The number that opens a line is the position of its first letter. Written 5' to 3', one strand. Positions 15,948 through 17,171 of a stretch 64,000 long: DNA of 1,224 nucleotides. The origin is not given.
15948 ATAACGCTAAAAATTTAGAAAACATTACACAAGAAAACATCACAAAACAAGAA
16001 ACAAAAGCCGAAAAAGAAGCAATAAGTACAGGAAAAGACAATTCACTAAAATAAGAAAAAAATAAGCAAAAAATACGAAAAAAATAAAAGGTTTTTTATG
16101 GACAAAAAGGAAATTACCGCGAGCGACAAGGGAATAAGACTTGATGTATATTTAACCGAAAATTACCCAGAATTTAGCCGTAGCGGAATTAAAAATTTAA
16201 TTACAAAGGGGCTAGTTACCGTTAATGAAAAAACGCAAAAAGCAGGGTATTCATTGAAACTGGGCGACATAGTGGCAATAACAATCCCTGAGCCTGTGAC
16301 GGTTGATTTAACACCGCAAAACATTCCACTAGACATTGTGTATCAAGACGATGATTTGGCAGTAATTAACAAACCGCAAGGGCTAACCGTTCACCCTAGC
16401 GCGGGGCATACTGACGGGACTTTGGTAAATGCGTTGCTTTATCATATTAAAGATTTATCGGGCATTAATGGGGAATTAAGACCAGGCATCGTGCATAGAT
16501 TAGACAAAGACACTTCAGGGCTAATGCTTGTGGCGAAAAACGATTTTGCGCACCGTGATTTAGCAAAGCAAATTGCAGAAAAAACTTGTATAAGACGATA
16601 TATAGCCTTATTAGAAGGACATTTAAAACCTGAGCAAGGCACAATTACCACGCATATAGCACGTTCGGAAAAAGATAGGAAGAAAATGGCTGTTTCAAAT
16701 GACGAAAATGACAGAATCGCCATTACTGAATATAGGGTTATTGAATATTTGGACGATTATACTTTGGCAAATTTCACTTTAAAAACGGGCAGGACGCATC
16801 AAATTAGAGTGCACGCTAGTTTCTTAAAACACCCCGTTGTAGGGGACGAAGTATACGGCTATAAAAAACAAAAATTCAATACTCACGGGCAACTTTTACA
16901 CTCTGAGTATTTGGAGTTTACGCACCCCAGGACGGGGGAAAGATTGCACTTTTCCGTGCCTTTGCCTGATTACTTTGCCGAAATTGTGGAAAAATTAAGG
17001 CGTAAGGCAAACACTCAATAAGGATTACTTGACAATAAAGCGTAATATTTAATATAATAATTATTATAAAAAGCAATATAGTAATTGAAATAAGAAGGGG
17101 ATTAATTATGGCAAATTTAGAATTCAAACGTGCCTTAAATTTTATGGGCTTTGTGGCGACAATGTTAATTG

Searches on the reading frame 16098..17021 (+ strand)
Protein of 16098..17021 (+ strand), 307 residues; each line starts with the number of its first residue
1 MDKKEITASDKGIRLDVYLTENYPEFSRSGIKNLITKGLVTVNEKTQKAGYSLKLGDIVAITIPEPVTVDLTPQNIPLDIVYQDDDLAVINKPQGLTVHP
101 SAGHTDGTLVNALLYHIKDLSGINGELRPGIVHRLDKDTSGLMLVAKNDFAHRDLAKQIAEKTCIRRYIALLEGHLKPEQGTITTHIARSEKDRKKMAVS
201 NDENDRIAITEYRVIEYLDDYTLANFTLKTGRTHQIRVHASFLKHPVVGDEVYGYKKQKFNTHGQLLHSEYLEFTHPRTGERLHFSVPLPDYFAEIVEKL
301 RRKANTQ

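Call 75: search_protein_families(library=pfam, proteins=[window:16098-17021:+], max_evalue=0.0001)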
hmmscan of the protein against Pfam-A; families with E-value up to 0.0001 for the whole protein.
window:16098-17021:+ (307 aa): 2 families
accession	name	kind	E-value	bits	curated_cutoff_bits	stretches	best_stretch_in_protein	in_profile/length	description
PF00849.27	PseudoU_synth_2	-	4.1e-34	118.5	26.8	1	86-241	1-151/152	RNA pseudouridylate synthase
PF01479.30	S4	-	2.2e-07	31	22.8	1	14-59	2-48/48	S4 domain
